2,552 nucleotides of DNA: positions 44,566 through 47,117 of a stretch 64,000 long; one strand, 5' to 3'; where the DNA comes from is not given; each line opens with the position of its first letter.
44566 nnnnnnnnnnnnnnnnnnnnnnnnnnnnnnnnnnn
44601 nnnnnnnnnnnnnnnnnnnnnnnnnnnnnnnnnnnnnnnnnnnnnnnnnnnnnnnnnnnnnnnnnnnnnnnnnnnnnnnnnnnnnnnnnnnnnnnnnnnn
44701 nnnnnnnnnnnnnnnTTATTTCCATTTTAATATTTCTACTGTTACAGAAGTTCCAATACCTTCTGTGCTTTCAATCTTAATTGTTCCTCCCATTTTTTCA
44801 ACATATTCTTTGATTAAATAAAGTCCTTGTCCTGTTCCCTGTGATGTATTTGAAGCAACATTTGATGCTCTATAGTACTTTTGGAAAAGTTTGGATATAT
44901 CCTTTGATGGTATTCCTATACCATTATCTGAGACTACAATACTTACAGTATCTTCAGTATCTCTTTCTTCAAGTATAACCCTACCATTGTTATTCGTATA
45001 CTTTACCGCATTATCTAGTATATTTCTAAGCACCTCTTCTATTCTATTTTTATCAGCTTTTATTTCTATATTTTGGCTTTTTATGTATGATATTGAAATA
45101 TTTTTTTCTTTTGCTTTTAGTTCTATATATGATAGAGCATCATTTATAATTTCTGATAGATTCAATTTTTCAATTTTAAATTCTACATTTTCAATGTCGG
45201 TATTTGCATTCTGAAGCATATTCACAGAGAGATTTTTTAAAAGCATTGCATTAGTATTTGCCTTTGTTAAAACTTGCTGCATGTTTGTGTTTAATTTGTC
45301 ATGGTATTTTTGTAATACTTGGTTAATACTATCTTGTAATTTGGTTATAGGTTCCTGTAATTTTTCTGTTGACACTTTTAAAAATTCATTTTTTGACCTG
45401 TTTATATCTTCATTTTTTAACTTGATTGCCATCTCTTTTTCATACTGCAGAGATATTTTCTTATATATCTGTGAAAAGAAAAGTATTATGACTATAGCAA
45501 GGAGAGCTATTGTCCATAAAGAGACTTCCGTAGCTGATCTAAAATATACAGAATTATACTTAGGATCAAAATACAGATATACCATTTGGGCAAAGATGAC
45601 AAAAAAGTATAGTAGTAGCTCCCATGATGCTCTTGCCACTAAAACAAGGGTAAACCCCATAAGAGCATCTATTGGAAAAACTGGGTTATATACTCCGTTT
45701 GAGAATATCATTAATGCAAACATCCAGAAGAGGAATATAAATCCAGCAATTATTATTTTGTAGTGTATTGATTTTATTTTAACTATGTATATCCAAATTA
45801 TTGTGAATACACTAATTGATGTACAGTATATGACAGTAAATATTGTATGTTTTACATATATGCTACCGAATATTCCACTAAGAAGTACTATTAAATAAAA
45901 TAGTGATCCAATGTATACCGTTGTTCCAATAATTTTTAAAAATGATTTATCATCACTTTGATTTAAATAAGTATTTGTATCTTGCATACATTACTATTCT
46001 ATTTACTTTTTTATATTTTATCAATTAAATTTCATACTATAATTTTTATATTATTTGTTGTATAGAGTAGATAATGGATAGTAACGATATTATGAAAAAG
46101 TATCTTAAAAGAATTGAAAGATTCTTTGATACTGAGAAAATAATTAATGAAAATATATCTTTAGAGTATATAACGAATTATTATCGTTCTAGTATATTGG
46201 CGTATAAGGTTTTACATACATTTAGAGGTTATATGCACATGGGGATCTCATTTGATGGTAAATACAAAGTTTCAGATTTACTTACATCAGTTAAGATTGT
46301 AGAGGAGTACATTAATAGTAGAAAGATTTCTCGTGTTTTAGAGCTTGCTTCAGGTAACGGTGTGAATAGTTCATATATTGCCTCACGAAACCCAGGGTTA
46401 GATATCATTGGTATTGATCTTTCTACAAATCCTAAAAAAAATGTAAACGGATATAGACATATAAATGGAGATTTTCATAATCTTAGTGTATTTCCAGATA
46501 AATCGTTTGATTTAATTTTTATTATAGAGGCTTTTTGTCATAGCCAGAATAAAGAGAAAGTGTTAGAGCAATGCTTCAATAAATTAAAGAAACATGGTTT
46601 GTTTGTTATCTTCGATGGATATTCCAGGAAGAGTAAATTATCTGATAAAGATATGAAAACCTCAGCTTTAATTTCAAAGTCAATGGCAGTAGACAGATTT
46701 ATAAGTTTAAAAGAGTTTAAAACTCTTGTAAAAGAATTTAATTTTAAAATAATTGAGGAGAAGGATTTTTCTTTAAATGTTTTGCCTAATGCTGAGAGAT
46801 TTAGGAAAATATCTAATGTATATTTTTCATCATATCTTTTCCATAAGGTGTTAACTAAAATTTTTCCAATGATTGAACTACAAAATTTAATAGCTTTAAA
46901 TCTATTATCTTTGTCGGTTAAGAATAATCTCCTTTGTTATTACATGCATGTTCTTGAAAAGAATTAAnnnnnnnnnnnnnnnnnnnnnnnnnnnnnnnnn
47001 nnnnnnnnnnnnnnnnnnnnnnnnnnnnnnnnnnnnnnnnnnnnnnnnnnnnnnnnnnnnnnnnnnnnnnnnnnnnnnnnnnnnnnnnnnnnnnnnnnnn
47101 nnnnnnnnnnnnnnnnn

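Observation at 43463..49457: Two tandem pairs of histidine-kinase paralogues; the upstream member of each pair lacks the phospho-acceptor His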

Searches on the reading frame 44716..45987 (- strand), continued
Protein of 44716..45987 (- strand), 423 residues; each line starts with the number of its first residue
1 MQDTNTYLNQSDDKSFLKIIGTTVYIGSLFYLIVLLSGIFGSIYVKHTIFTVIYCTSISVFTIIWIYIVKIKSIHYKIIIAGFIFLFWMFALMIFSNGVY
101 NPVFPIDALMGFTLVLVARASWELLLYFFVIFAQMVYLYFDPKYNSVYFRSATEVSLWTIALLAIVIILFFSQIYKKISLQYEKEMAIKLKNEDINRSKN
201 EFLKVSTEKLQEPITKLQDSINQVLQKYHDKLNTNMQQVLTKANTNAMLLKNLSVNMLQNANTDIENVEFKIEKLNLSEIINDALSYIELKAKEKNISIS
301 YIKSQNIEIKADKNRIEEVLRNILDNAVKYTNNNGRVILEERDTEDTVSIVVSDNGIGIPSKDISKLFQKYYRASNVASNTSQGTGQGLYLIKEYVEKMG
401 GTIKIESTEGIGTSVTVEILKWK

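Call 30: find_encoding_contigs(protein=P0124, flank=6000, max_places=2)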
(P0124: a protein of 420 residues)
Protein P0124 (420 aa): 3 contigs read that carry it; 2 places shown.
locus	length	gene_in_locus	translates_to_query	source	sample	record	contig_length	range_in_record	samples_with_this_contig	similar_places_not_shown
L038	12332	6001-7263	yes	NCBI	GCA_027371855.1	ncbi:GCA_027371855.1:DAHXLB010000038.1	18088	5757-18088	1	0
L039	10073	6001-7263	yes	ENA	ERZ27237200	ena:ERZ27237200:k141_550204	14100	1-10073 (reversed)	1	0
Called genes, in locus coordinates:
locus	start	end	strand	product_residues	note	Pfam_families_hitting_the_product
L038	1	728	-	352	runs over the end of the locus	PF02618:YceG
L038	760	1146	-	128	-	PF03652:RuvX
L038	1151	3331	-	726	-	PF01411:tRNA-synt_2c, PF07973:tRNA_SAD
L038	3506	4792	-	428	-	PF09685:MamF_MmsF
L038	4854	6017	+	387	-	PF00266:Aminotran_5, PF01212:Beta_elim_lyase (weak)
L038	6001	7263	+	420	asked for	PF02518:HATPase_c, PF13581:HATPase_c_2 (faint)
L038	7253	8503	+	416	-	PF00512:HisKA, PF02518:HATPase_c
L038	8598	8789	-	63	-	-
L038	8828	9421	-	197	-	PF00081:Sod_Fe_N (weak), PF02777:Sod_Fe_C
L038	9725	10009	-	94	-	PF13683:rve_3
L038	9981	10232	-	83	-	-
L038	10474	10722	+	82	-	-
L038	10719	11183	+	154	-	-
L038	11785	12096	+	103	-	PF04365:BrnT_toxin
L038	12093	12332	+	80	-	?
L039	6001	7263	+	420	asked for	PF02518:HATPase_c, PF13581:HATPase_c_2 (faint)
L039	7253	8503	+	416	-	PF00512:HisKA, PF02518:HATPase_c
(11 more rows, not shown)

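Call 31: find_encoding_contigs(protein=P0126, flank=6000, max_places=2)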
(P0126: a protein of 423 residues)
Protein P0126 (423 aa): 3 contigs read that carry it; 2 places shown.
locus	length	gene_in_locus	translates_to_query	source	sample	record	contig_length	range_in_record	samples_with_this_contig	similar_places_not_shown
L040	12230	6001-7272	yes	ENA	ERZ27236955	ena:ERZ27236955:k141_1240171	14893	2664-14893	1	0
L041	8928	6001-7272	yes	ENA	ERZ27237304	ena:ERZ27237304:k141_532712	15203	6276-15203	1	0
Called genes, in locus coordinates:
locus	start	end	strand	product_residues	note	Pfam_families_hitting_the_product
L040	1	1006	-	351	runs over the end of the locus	PF02618:YceG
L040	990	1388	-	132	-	PF03652:RuvX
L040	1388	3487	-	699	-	PF01411:tRNA-synt_2c, PF07973:tRNA_SAD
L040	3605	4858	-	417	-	PF09685:MamF_MmsF (faint)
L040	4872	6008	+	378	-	PF00266:Aminotran_5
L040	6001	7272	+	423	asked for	PF02518:HATPase_c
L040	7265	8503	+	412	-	PF00512:HisKA, PF02518:HATPase_c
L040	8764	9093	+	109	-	PF04365:BrnT_toxin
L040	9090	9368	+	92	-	PF12441:CopG_antitoxin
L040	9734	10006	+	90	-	PF04014:MazE_antitoxin (weak)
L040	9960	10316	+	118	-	PF02452:PemK_toxin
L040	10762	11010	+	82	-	-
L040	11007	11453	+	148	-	PF01850:PIN (weak)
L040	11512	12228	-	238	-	?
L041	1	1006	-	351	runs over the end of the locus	PF02618:YceG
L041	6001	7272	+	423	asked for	PF02518:HATPase_c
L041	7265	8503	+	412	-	PF00512:HisKA, PF02518:HATPase_c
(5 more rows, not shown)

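Call 42: find_encoding_contigs(protein=P0121, flank=8000, max_places=2)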
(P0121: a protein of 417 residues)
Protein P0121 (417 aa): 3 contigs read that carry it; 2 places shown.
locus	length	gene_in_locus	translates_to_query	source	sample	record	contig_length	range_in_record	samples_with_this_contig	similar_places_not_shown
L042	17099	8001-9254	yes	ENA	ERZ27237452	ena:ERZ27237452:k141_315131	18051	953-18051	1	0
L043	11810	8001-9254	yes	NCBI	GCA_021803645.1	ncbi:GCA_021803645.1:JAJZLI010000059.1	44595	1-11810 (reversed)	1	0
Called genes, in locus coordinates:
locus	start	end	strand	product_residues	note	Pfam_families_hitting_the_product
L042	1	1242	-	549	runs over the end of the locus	-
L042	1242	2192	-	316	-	-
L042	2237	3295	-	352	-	PF02618:YceG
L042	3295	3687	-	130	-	PF03652:RuvX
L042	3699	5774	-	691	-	PF01411:tRNA-synt_2c, PF07973:tRNA_SAD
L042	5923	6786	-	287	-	PF09685:MamF_MmsF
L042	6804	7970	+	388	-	PF00266:Aminotran_5, PF01041:DegT_DnrJ_EryC1, PF01212:Beta_elim_lyase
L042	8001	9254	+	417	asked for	PF02518:HATPase_c, PF14501:HATPase_c_5 (weak)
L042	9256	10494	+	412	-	PF13589:HATPase_c_3 (faint), PF00512:HisKA, PF02518:HATPase_c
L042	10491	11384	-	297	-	PF13489:Methyltransf_23, PF13847:Methyltransf_31, PF08241:Methyltransf_11, PF08242:Methyltransf_12, PF13649:Methyltransf_25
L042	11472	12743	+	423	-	PF02518:HATPase_c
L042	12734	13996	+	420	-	PF00512:HisKA, PF02518:HATPase_c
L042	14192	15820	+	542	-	-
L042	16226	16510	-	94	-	PF15738:YafQ_toxin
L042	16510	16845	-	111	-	PF04221:RelB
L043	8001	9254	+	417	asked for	PF02518:HATPase_c, PF14501:HATPase_c_5 (weak)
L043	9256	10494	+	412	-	PF13589:HATPase_c_3 (faint), PF00512:HisKA, PF02518:HATPase_c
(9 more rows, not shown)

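Call 43: find_encoding_contigs(protein=P0002, flank=6000, max_places=2)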
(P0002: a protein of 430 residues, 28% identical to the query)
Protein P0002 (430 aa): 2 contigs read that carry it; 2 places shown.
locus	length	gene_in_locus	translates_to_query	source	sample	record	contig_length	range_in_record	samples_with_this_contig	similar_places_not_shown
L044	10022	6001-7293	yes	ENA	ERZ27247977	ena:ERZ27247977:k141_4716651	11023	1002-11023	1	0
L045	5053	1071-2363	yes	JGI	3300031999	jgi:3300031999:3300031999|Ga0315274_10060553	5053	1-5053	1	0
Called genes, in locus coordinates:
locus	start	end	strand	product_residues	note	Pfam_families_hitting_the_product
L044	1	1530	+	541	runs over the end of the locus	PF01368:DHH, PF02272:DHHA1, PF17768:RecJ_OB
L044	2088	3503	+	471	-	PF01336:tRNA_anti-codon, PF00152:tRNA-synt_2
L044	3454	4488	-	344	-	-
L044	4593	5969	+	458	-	PF00749:tRNA-synt_1c, PF19269:Anticodon_2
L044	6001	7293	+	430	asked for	PF00512:HisKA, PF02518:HATPase_c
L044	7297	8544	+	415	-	PF00512:HisKA, PF02518:HATPase_c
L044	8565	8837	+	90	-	-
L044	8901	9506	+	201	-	PF01569:PAP2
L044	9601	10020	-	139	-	?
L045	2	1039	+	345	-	?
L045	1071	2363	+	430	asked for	PF00512:HisKA, PF02518:HATPase_c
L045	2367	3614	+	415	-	PF00512:HisKA, PF02518:HATPase_c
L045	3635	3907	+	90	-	-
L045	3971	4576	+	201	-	PF01569:PAP2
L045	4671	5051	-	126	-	?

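Call 52: search_protein_families(library=pfam, proteins=[L034:6001-7254:+, L034:7258-8508:+, L038:6001-7263:+, L038:7253-8503:+, L040:6001-7272:+, L040:7265-8503:+, L037:2222-3514:+, L044:6001-7293:+, L044:7297-8544:+], max_evalue=0.01)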
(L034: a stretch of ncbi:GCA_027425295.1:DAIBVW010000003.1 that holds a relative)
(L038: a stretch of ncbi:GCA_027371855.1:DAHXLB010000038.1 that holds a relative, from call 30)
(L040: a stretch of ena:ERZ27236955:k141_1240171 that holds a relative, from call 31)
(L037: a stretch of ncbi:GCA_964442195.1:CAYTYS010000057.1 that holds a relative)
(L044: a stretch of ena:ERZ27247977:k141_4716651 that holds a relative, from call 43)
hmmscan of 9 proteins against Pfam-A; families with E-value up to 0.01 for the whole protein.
L034:6001-7254:+ (417 aa): 2 families
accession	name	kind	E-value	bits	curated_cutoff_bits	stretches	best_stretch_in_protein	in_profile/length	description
PF02518.31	HATPase_c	-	6.8e-26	91.3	26.4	1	308-416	2-108/111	Histidine kinase-, DNA gyrase B-, and HSP90-like ATPase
PF13589.12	HATPase_c_3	-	0.00033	21.1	25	1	317-384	8-76/137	Histidine kinase-, DNA gyrase B-, and HSP90-like ATPase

L034:7258-8508:+ (416 aa): 3 families
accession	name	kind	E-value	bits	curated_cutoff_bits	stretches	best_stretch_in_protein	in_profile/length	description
PF02518.31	HATPase_c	-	1e-17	65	26.4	1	313-415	2-106/111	Histidine kinase-, DNA gyrase B-, and HSP90-like ATPase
PF00512.31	HisKA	-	1.2e-12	48.1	26.9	1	198-264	2-64/66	His Kinase A (phospho-acceptor) domain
PF19529.4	DUF6057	-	0.0015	18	29.8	1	28-193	99-266/569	Family of unknown function (DUF6057)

L038:6001-7263:+ (420 aa): 4 families
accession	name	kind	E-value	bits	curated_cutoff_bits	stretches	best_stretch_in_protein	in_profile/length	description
PF02518.31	HATPase_c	-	1.2e-32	113.1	26.4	1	308-417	2-109/111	Histidine kinase-, DNA gyrase B-, and HSP90-like ATPase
PF13581.12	HATPase_c_2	-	1.3e-05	25.7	27.4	1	313-413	37-125/127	Histidine kinase-like ATPase domain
PF13589.12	HATPase_c_3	-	0.00024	21.6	25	1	315-383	6-75/137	Histidine kinase-, DNA gyrase B-, and HSP90-like ATPase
PF14501.12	HATPase_c_5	-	0.00034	20.9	22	1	314-403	8-90/102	GHKL domain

L038:7253-8503:+ (416 aa): 5 families
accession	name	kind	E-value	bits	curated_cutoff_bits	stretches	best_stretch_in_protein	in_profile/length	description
PF02518.31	HATPase_c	-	5.6e-19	69.1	26.4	1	313-415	2-106/111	Histidine kinase-, DNA gyrase B-, and HSP90-like ATPase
PF00512.31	HisKA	-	4e-14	52.9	26.9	1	198-264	2-64/66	His Kinase A (phospho-acceptor) domain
PF13589.12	HATPase_c_3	-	0.00055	20.4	25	1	318-386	4-72/137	Histidine kinase-, DNA gyrase B-, and HSP90-like ATPase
PF02654.20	CobS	-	0.0045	17.6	23.2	1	12-110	77-164/207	Cobalamin-5-phosphate synthase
PF13581.12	HATPase_c_2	-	0.0095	16.4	27.4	0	320-401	39-113/127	Histidine kinase-like ATPase domain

L040:6001-7272:+ (423 aa): 3 families
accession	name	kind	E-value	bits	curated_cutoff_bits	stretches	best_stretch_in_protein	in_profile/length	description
PF02518.31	HATPase_c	-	2.2e-28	99.3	26.4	1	312-419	2-107/111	Histidine kinase-, DNA gyrase B-, and HSP90-like ATPase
PF13589.12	HATPase_c_3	-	0.0004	20.9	25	1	320-389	7-77/137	Histidine kinase-, DNA gyrase B-, and HSP90-like ATPase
PF13581.12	HATPase_c_2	-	0.00074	20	27.4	1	317-416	37-124/127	Histidine kinase-like ATPase domain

L040:7265-8503:+ (412 aa): 3 families
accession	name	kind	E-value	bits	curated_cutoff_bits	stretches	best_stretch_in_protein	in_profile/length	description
PF02518.31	HATPase_c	-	1.1e-20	74.6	26.4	1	311-411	2-106/111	Histidine kinase-, DNA gyrase B-, and HSP90-like ATPase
PF00512.31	HisKA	-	2.2e-16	60.1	26.9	1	196-263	2-65/66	His Kinase A (phospho-acceptor) domain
PF13581.12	HATPase_c_2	-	0.00085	19.8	27.4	1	323-392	40-112/127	Histidine kinase-like ATPase domain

L037:2222-3514:+ (430 aa): 5 families
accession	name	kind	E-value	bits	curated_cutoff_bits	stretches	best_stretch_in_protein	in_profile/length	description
PF02518.31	HATPase_c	-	2.3e-30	105.7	26.4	1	316-425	2-110/111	Histidine kinase-, DNA gyrase B-, and HSP90-like ATPase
PF00512.31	HisKA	-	1e-05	25.9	26.9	1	202-268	2-65/66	His Kinase A (phospho-acceptor) domain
PF13589.12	HATPase_c_3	-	0.00023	21.6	25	1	320-372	3-54/137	Histidine kinase-, DNA gyrase B-, and HSP90-like ATPase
PF13581.12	HATPase_c_2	-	0.0025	18.3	27.4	1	322-398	38-108/127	Histidine kinase-like ATPase domain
PF03665.18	UPF0172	-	0.004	17.5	24.4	1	168-259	72-163/192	Uncharacterised protein family (UPF0172)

L044:6001-7293:+ (430 aa): 3 families
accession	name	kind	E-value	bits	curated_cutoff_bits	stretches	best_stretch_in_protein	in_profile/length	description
PF02518.31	HATPase_c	-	5.6e-31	107.7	26.4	1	318-427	2-109/111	Histidine kinase-, DNA gyrase B-, and HSP90-like ATPase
PF00512.31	HisKA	-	2.8e-13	50.1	26.9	1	205-272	2-66/66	His Kinase A (phospho-acceptor) domain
PF13581.12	HATPase_c_2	-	0.00014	22.3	27.4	1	323-405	37-112/127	Histidine kinase-like ATPase domain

L044:7297-8544:+ (415 aa): 4 families
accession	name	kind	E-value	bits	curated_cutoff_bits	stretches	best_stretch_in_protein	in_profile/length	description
PF02518.31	HATPase_c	-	2.5e-27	96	26.4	1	297-412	2-110/111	Histidine kinase-, DNA gyrase B-, and HSP90-like ATPase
PF00512.31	HisKA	-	9.5e-13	48.4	26.9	1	183-250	2-66/66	His Kinase A (phospho-acceptor) domain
PF13589.12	HATPase_c_3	-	0.00042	20.8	25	1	302-381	4-79/137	Histidine kinase-, DNA gyrase B-, and HSP90-like ATPase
PF25323.1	6TM_PilS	-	0.0042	17.2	27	1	3-118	6-127/189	PilS-like transmembrane domain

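Call 79: predict_structure(alignment_id=A4)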
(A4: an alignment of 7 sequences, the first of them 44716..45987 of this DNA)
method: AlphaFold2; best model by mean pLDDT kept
length: 423 residues; sequences in the alignment: 7
mean_pLDDT: 69.2   pTM: 0.43
mean pLDDT of the five models: 69.2, 69.1, 65.6, 64.1, 63.8
residues with pLDDT >= 90: 33; 70-90: 161; 50-70: 186; < 50: 43
segments of 3 or more residues with pLDDT < 50: 1-14, 40-43, 97-103, 111-120
pLDDT, mean of each block of 10 residues (from residue 1): 38 49 53 52 53 61 63 59 59 51 50 48 52 58 60 59 56 56 65 69 73 83 83 81 79 67 64 89 88 86 81 89 87 88 88 87 81 62 67 87 88 91 84
secondary structure, 60 per line:
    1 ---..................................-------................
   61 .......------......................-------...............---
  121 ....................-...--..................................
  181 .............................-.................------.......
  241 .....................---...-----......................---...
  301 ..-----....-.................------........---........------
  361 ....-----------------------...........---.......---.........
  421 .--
elements in order: H4-37 H45-67 H74-95 H103-117 H121-140 H147-209 H211-227 H234-261 E273-276 H277-294 E298-302 E308-311 H313-329 E336-343 E347-354 H361-364 H388-398 E402-408 E412-421

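Call 81: fold_search(model_id=the predicted structure, library=pdb)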
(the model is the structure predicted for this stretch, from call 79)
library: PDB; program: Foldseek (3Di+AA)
matches with E <= 10: 487; with E <= 0.001: 348
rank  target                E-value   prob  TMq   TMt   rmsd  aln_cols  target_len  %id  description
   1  6rh8_A                6.5e-19  1.00  0.37  0.63   7.1       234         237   26  Revisiting pH-gated conformational switch. Complex HK853 mutant H260A -RR468 mutant D53A pH 5.3 (released 2020-02-19)
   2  6rh0_B                6.9e-19  1.00  0.39  0.66   7.0       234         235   26  Revisiting pH-gated conformational switch. Complex HK853-RR468 pH 5.5 (released 2020-02-19)
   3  5uht_A                7.3e-19  1.00  0.39  0.67   6.8       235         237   27  Structure of the Thermotoga maritima HK853-BeF3-RR468 complex at pH 5.0 (released 2017-12-27)
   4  6rgz_A                9.6e-19  1.00  0.38  0.66   7.0       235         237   25  Revisiting pH-gated conformational switch. Complex HK853-RR468 pH 6.5 (released 2020-02-19)
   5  6rh7_A                3.2e-18  1.00  0.39  0.65   7.1       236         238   26  Revisiting pH-gated conformational switch. Complex HK853 mutant H260A -RR468 mutant D53A pH 7.5 (released 2020-02-19)
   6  6azr_A                3.8e-18  1.00  0.38  0.67   6.9       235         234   28  Crystal structure of the T264A HK853cp-BeF3-RR468 complex (released 2017-12-27)
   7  6rh0_A                4.3e-18  1.00  0.38  0.66   6.9       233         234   25  Revisiting pH-gated conformational switch. Complex HK853-RR468 pH 5.5 (released 2020-02-19)
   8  4jav_A                4.8e-18  1.00  0.38  0.63   9.1       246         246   26  Structural basis of a rationally rewired protein-protein interface (HK853wt and RR468mutant V13P, L14I, I17M and N21V) (released 2013-09-04)
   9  6rh7_B                5.3e-18  1.00  0.38  0.66   7.0       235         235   26  Revisiting pH-gated conformational switch. Complex HK853 mutant H260A -RR468 mutant D53A pH 7.5 (released 2020-02-19)
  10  5c93_A                6.6e-18  1.00  0.42  0.70   5.0       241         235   23  Histidine kinase with ATP (released 2016-07-27)
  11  6rfv_B                7.4e-18  1.00  0.38  0.66   7.0       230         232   25  Revisiting pH-gated conformational switch. Complex HK853-RR468 pH 7 (released 2020-02-19)
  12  4jas_A                8.7e-18  1.00  0.39  0.66   7.2       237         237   26  Structural basis of a rationally rewired protein-protein interface (HK853mutant A268V, A271G, T275M, V294T and D297E a (released 2013-09-04)
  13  4u7o_A                9.2e-18  1.00  0.43  0.73   4.8       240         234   24  Active histidine kinase bound with ATP (released 2015-09-02)
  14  9a5d_A                1.0e-17  1.00  0.44  0.32   4.8       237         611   26  Integrative model of WALK-YYCH by crosslinking MS and deep learning (released 2024-09-18)
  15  6rgy_B                1.3e-17  1.00  0.37  0.63   7.1       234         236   27  Revisiting pH-gated conformational switch. Complex HK853-RR468 pH 7.5 (released 2020-02-19)
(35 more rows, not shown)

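Call 82: find_encoding_contigs(protein=P0269, flank=4000, max_places=2)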
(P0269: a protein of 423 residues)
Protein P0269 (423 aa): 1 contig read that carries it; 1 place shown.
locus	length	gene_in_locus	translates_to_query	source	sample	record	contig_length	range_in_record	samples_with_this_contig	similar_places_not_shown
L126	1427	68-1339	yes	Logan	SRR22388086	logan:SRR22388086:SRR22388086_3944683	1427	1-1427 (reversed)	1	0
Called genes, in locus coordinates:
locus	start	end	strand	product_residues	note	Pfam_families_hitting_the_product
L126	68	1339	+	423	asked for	PF00512:HisKA, PF02518:HATPase_c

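Call 83: find_encoding_contigs(protein=P0164, flank=4000, max_places=2)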
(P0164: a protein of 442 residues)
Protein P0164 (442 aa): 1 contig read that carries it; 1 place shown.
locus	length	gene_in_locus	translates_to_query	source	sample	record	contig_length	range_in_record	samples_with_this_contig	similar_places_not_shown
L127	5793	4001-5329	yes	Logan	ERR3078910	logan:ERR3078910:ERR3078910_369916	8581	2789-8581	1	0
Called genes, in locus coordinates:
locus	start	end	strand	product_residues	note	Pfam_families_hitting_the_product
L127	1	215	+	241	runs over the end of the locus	PF00590:TP_methylase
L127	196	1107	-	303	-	PF00871:Acetate_kinase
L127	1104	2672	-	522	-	PF01676:Metalloenzyme, PF06415:iPGM_N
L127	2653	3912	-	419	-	PF03952:Enolase_N, PF00113:Enolase_C, PF13378:MR_MLE_C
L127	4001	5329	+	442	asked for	PF00512:HisKA, PF02518:HATPase_c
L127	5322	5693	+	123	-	PF00072:Response_reg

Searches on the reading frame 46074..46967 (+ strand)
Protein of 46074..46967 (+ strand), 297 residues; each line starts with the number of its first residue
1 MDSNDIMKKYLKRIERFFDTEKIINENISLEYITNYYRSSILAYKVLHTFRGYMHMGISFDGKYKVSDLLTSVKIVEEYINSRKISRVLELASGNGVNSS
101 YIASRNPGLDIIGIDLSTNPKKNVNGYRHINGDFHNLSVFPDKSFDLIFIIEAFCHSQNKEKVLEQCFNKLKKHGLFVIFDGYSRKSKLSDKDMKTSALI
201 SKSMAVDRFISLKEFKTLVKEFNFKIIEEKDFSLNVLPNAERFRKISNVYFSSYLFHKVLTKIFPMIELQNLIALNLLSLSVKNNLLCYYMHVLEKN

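Call 4: search_protein_families(library=pfam, proteins=[window:46074-46967:+], max_evalue=0.01)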
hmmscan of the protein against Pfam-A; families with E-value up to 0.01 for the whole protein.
window:46074-46967:+ (297 aa): 7 families
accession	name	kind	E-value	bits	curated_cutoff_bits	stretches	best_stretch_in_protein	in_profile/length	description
PF08241.18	Methyltransf_11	-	2.9e-14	53.9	21.2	1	89-179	1-95/95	Methyltransferase domain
PF13847.12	Methyltransf_31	-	2.4e-12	47.2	27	1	86-186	5-115/145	Methyltransferase domain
PF13489.12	Methyltransf_23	-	4.1e-12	46.6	27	1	84-228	22-163/164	Methyltransferase domain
PF13649.12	Methyltransf_25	-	2.2e-10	41.5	27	1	88-175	1-97/97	Methyltransferase domain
PF08242.18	Methyltransf_12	-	7.3e-10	39.9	30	1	89-177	1-98/98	Methyltransferase domain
PF07021.18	MetW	-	3.7e-05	23.9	21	1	76-234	7-170/193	Methionine biosynthesis protein MetW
PF02390.23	Methyltransf_4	-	0.0093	15.9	24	0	88-146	5-62/173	Putative methyltransferase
